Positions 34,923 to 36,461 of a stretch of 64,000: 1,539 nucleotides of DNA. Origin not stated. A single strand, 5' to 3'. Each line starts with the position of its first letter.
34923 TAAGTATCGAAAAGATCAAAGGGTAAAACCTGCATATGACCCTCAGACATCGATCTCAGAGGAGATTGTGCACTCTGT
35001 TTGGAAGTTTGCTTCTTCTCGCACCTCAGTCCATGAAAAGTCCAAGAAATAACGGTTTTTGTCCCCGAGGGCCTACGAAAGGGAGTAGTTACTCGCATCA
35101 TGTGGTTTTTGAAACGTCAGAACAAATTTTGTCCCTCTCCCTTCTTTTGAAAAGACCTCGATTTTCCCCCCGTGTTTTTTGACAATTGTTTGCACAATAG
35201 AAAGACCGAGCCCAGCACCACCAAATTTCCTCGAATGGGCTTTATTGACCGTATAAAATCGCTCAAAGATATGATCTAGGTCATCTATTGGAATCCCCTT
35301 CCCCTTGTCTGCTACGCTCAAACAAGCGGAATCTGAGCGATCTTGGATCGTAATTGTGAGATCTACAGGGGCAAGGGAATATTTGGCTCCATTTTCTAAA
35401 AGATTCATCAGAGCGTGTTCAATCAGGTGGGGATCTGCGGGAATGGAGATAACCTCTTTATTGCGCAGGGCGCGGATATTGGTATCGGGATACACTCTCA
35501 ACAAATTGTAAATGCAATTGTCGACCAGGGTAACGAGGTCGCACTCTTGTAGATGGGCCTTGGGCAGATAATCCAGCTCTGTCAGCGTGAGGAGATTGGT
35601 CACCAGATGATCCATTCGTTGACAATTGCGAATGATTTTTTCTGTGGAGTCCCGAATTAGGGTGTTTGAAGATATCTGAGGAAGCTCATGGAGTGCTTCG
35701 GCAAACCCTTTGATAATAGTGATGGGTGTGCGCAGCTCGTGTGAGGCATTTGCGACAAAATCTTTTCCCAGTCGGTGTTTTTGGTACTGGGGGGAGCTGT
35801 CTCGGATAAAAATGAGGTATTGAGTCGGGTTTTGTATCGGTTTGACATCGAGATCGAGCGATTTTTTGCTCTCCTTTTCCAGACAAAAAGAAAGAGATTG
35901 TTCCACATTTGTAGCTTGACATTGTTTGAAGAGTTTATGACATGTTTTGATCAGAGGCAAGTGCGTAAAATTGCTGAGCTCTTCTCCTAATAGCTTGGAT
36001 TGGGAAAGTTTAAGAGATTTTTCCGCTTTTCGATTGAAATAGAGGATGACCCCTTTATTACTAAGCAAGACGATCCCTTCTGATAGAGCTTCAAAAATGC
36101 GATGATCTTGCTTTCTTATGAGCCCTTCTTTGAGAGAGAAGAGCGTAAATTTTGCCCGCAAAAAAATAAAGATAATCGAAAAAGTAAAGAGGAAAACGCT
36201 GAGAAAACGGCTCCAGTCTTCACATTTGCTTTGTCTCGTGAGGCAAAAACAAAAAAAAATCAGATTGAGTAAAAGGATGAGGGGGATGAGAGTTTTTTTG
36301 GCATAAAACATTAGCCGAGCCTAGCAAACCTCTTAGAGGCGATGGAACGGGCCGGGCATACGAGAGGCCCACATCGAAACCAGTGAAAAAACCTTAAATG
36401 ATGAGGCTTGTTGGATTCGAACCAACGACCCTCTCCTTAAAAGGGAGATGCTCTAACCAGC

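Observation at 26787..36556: Repeat-partitioned accessory mosaic next to tRNA-Lys/tRNA-Glu separates a response regulator from its likely sensor kinase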

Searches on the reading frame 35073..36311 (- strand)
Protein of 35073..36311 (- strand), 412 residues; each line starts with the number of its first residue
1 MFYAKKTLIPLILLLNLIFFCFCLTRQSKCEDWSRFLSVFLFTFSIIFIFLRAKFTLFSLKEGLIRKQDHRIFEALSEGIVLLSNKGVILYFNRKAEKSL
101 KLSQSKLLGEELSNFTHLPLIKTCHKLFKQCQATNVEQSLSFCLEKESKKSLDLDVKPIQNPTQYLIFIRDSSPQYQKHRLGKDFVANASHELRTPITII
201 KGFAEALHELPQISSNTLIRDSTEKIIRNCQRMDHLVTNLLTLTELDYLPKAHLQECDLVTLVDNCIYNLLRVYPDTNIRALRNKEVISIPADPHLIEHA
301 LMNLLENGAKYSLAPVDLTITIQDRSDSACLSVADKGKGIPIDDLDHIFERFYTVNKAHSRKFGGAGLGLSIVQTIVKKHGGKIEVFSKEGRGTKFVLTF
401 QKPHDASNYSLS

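Call 4: search_protein_families(library=pfam, proteins=[window:35073-36311:-], max_evalue=0.01)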
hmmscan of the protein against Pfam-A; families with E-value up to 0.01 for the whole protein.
window:35073-36311:- (412 aa): 6 families
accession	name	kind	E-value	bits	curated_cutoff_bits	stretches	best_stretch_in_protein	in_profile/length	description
PF02518.31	HATPase_c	-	2.5e-29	102.4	26.4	1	293-402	2-109/111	Histidine kinase-, DNA gyrase B-, and HSP90-like ATPase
PF00512.31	HisKA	-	3.2e-16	59.6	26.9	1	184-247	4-64/66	His Kinase A (phospho-acceptor) domain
PF00989.32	PAS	-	4.1e-08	33.7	22.6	1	70-171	4-112/113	PAS fold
PF24820.1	Diguanyl_cycl_sensor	-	6.3e-05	23.3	28.1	1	73-134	2-63/109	Diguanylate cyclase-like sensor domain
PF13589.12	HATPase_c_3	-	0.00035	21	25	1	298-372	4-79/137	Histidine kinase-, DNA gyrase B-, and HSP90-like ATPase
PF13188.13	PAS_8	-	0.0025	18.1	21.8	1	71-112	5-43/65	PAS domain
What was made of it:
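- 35073..36311 (-): PhoR-like PAS-HisKA-HATPase_c histidine kinase, sitting next to its ancestral neighbours. Pfam hits are in call 4.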

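Call 17: find_homologous_proteins(query=window:35073-36311:-, max_evalue=1e-20)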
Query window:35073-36311:- (412 aa): 2305 proteins with E <= 1e-20 among 8000 candidates; the best 120 are listed.
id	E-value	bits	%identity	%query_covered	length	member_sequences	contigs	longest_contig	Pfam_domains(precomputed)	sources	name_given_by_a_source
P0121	2.6e-272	921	100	100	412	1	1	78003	PF02518.32,PF00512.32,PF00989.32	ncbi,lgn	-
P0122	2.4e-203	694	76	100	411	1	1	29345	PF02518.32,PF00512.32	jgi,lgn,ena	-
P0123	7.4e-160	551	63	99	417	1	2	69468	PF13188.14,PF02518.32,PF00512.32,PF00989.32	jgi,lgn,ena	-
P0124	3.5e-156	538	62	98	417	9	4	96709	PF13188.14,PF02518.32,PF00512.32,PF00989.32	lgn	-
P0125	6.1e-156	538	65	90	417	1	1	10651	PF02518.32,PF00512.32,PF00989.32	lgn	-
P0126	8.9e-144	498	60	93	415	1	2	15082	PF02518.32,PF00512.32,PF00989.32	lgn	-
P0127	2.7e-138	480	54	100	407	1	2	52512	PF02518.32,PF00512.32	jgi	jgi:two-component system phosphate regulon sensor histidine kinase PhoR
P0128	1.3e-128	448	60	86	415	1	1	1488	PF13188.14,PF02518.32,PF00512.32,PF00989.32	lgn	-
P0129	9.5e-124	432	52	94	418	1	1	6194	PF13426.14,PF13188.14,PF24820.2,PF02518.32,PF00512.32,PF00989.32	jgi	-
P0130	1.2e-121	425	53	93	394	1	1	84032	PF02518.32,PF00512.32,PF00989.32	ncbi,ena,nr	ncbi:MAG: Alkaline phosphatase synthesis sensor protein PhoR [Chlamydiae bacterium]|nr:Alkaline phos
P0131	3.7e-121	423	52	95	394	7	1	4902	PF02518.32,PF00512.32,PF00989.32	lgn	-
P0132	1.3e-117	411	52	93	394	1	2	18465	PF08448.17,PF02518.32,PF00512.32,PF00989.32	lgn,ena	-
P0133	2.3e-115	404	52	93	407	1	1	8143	PF02518.32,PF00512.32,PF13589.13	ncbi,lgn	-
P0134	1.1e-113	399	52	97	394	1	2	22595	PF13188.14,PF02518.32,PF00512.32,PF00989.32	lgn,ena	-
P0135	1.6e-111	391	51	97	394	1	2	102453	PF13188.14,PF24820.2,PF08448.17,PF02518.32,PF00512.32,PF00989.32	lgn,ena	-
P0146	1.2e-98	349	46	97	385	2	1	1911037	PF02518.32,PF00512.32,PF13589.13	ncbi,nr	ncbi:MAG: ATP-binding protein [Simkaniaceae bacterium]|nr:MAG: ATP-binding protein [Simkaniaceae bac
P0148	5.5e-98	347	47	97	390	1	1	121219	PF02518.32,PF00512.32,PF13589.13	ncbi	-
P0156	2.1e-95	338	49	90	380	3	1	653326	PF02518.32,PF00512.32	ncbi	-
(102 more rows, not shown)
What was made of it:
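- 35073..36311 (-): Orthologues are 46-76% identical (call 17).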

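Call 21: find_encoding_contigs(protein=P0123, flank=10000, max_places=1)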
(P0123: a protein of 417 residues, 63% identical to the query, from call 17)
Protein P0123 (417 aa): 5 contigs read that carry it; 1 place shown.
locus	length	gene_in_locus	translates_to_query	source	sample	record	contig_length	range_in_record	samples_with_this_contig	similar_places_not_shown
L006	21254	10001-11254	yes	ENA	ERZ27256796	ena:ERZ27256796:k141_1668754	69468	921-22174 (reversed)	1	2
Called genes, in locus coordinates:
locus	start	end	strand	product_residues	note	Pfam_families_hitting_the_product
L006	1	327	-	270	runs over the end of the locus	-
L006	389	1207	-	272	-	PF00293:NUDIX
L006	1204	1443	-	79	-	-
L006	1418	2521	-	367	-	PF08439:Peptidase_M3_N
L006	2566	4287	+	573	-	PF02518:HATPase_c (weak), PF13589:HATPase_c_3, PF01119:DNA_mis_repair, PF08676:MutL_C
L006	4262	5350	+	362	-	PF01321:Creatinase_N, PF00557:Peptidase_M24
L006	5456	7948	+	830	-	PF00672:HAMP (weak), PF00211:Guanylate_cyc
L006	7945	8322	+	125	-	PF02537:CRCB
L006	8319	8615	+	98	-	PF02641:DUF190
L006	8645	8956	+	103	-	-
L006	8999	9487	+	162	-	-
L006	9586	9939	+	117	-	PF01381:HTH_3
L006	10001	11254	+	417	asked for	PF00989:PAS, PF13188:PAS_8 (weak), PF00512:HisKA, PF02518:HATPase_c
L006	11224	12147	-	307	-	-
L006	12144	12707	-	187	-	-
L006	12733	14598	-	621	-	PF03169:OPT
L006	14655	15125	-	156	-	-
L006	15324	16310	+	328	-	-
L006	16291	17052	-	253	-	PF00149:Metallophos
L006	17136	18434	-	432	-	PF00483:NTP_transferase, PF24894:Hexapep_GlmU (weak), PF25247:LbH_GLGC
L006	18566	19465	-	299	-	PF13646:HEAT_2 (weak)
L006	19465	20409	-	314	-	PF16881:LIAS_N (weak), PF04055:Radical_SAM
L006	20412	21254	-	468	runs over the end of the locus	PF00890:FAD_binding_2 (weak), PF01134:GIDA, PF01266:DAO (faint), PF07992:Pyr_redox_2, PF12831:FAD_oxidored, PF13738:Pyr_redox_3, PF00070:Pyr_redox, PF02852:Pyr_redox_dim, +4 more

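Call 22: find_encoding_contigs(protein=P0122, flank=10000, max_places=1)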
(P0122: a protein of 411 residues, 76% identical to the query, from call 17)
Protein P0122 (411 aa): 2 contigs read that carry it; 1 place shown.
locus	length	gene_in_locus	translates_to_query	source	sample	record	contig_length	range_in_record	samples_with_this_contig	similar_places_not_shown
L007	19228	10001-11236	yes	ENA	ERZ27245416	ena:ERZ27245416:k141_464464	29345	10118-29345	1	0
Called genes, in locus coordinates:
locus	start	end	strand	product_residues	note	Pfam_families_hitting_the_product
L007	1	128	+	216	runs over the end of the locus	-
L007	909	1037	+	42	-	-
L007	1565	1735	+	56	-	-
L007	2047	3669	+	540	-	PF00486:Trans_reg_C (faint)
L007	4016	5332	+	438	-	PF01128:IspD, PF12804:NTP_transf_3, PF08659:KR (faint), PF01370:Epimerase (weak), PF13561:adh_short_C2, PF00106:adh_short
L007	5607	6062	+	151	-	-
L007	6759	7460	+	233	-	PF00318:Ribosomal_S2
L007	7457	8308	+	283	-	PF00889:EF_TS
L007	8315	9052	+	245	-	PF00696:AA_kinase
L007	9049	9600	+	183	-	PF01765:RRF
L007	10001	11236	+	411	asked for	PF00512:HisKA, PF02518:HATPase_c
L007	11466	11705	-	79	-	-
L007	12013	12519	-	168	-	-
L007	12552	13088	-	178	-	-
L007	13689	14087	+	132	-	PF01385:OrfB_IS605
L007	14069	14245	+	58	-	-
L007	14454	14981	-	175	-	-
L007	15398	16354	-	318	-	-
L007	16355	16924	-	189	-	-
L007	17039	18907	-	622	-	PF03169:OPT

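Call 23: find_encoding_contigs(protein=P0146, flank=10000, max_places=1)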
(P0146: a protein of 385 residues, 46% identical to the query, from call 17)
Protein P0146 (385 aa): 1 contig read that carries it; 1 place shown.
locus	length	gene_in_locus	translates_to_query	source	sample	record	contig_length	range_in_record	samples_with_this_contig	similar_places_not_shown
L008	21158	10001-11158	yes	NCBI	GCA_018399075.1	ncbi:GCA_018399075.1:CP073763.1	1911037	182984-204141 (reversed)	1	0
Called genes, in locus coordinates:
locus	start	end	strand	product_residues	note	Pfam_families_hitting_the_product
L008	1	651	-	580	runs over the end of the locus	PF08439:Peptidase_M3_N, PF01432:Peptidase_M3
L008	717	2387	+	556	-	PF02518:HATPase_c (weak), PF13589:HATPase_c_3, PF01119:DNA_mis_repair, PF08676:MutL_C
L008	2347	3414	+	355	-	PF01321:Creatinase_N, PF00557:Peptidase_M24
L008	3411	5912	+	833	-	PF00211:Guanylate_cyc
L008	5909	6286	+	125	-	PF02537:CRCB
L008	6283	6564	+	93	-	PF02641:DUF190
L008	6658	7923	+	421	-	-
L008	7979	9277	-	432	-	PF12832:MFS_1_like (faint), PF00083:Sugar_tr (faint), PF07690:MFS_1, PF13347:MFS_2 (faint)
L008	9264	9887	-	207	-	PF00265:TK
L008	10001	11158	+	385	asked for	PF00512:HisKA, PF02518:HATPase_c, PF13589:HATPase_c_3 (weak)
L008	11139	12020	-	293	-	-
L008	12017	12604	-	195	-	PF07963:N_methyl (faint)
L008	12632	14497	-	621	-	PF03169:OPT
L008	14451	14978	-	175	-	-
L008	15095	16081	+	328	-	-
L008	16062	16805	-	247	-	PF00149:Metallophos, PF12850:Metallophos_2 (weak)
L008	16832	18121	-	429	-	PF00483:NTP_transferase, PF24894:Hexapep_GlmU, PF25084:LbH_EIF2B (faint), PF25247:LbH_GLGC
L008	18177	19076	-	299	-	PF13646:HEAT_2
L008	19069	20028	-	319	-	PF16881:LIAS_N (weak), PF04055:Radical_SAM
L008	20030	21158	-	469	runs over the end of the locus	PF00890:FAD_binding_2 (weak), PF01134:GIDA, PF01266:DAO (faint), PF07992:Pyr_redox_2, PF12831:FAD_oxidored, PF13738:Pyr_redox_3, PF00070:Pyr_redox, PF02852:Pyr_redox_dim, +4 more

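Call 39: find_encoding_contigs(protein=P0121, flank=10000, max_places=4)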
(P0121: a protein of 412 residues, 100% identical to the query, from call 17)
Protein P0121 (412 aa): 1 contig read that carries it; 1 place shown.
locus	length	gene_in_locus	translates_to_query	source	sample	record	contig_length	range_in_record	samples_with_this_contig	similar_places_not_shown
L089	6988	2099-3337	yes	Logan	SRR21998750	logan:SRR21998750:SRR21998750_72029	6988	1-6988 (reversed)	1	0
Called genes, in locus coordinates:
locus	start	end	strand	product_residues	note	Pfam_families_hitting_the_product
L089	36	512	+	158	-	PF00889:EF_TS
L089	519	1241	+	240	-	PF00696:AA_kinase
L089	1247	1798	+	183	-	PF01765:RRF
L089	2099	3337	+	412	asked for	PF00989:PAS, PF00512:HisKA, PF02518:HATPase_c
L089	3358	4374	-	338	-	-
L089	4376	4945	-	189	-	-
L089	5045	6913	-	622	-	PF03169:OPT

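Call 43: search_protein_families(library=pfam, proteins=[L007:13689-14087:+, L007:12552-13088:-, L007:12013-12519:-, L007:14454-14981:-, L007:2047-3669:+], max_evalue=0.01)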
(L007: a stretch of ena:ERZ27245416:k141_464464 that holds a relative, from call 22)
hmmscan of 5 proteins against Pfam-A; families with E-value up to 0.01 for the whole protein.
L007:13689-14087:+ (132 aa): 1 family
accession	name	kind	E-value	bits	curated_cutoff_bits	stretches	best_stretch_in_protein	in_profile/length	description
PF01385.25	OrfB_IS605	-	1.4e-13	51.5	30.5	1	16-118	2-106/120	Probable transposase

L007:12552-13088:- (178 aa): 0 families

L007:12013-12519:- (168 aa): 1 family
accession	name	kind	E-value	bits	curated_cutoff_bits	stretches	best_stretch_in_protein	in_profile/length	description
PF04402.19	SIMPL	-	0.0021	18.8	25.2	1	115-161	113-159/205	Protein of unknown function (DUF541)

L007:14454-14981:- (175 aa): 0 families

L007:2047-3669:+ (540 aa): 2 families
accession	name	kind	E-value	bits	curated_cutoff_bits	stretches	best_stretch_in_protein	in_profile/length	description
PF00486.34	Trans_reg_C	-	5.4e-07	30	26.2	0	448-483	24-59/77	Transcriptional regulatory protein, C terminal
PF18253.6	HipN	-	0.0013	18.9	23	0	311-325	22-36/42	Hsp70-interacting protein N N-terminal domain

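Call 69: find_encoding_contigs(protein=P0148, flank=8000, max_places=1)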
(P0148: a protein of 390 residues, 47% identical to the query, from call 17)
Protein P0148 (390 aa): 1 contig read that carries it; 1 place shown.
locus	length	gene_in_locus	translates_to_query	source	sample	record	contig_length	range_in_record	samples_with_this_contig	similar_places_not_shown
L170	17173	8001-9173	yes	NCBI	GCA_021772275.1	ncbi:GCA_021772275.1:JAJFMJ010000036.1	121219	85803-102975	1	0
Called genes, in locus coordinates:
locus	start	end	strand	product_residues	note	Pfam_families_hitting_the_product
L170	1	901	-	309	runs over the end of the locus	-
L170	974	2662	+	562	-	PF02518:HATPase_c, PF13589:HATPase_c_3, PF01119:DNA_mis_repair, PF08676:MutL_C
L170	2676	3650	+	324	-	PF01321:Creatinase_N, PF00557:Peptidase_M24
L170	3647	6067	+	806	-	PF00672:HAMP (faint), PF00211:Guanylate_cyc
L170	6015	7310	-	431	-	PF00083:Sugar_tr (weak), PF12832:MFS_1_like, PF07690:MFS_1, PF06779:MFS_4 (faint), PF07690:MFS_1, PF12832:MFS_1_like (weak)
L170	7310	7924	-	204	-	PF00265:TK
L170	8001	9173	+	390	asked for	PF00512:HisKA, PF02518:HATPase_c, PF13589:HATPase_c_3 (weak)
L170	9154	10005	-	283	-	-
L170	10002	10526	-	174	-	-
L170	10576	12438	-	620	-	PF03169:OPT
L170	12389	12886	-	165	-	-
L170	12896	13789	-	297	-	-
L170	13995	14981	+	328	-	-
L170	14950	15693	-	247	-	PF00149:Metallophos, PF12850:Metallophos_2 (weak)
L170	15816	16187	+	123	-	-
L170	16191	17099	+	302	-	PF13650:Asp_protease_2 (faint)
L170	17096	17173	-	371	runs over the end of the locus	PF00483:NTP_transferase, PF24894:Hexapep_GlmU, PF25084:LbH_EIF2B (faint), PF25087:GMPPB_C (faint), PF25247:LbH_GLGC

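Call 70: find_encoding_contigs(protein=P0156, flank=8000, max_places=1)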
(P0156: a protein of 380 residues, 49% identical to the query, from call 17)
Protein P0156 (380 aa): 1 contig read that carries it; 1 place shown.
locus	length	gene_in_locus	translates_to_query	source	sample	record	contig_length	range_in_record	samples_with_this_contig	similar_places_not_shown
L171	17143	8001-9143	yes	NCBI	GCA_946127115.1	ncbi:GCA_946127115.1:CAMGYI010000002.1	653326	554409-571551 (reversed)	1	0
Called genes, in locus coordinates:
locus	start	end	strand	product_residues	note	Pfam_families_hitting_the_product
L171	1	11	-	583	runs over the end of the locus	PF08439:Peptidase_M3_N, PF01432:Peptidase_M3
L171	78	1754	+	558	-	PF02518:HATPase_c, PF13589:HATPase_c_3, PF01119:DNA_mis_repair, PF08676:MutL_C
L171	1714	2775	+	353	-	PF01321:Creatinase_N, PF00557:Peptidase_M24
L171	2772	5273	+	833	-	PF00672:HAMP (faint), PF00211:Guanylate_cyc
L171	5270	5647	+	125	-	PF02537:CRCB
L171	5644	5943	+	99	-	PF02641:DUF190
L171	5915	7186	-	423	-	PF12832:MFS_1_like (weak), PF00083:Sugar_tr, PF07690:MFS_1, PF13347:MFS_2 (faint), PF12832:MFS_1_like (weak)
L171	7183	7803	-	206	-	PF00265:TK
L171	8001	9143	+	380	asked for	PF00512:HisKA, PF02518:HATPase_c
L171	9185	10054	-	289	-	-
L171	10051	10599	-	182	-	-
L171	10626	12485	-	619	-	PF03169:OPT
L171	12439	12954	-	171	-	-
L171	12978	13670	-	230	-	PF12919:TcdA_TcdB (faint), PF04488:Gly_transf_sug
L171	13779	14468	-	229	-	PF04488:Gly_transf_sug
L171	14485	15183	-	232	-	PF04488:Gly_transf_sug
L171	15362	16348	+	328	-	-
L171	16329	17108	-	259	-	PF00149:Metallophos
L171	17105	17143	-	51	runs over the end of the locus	-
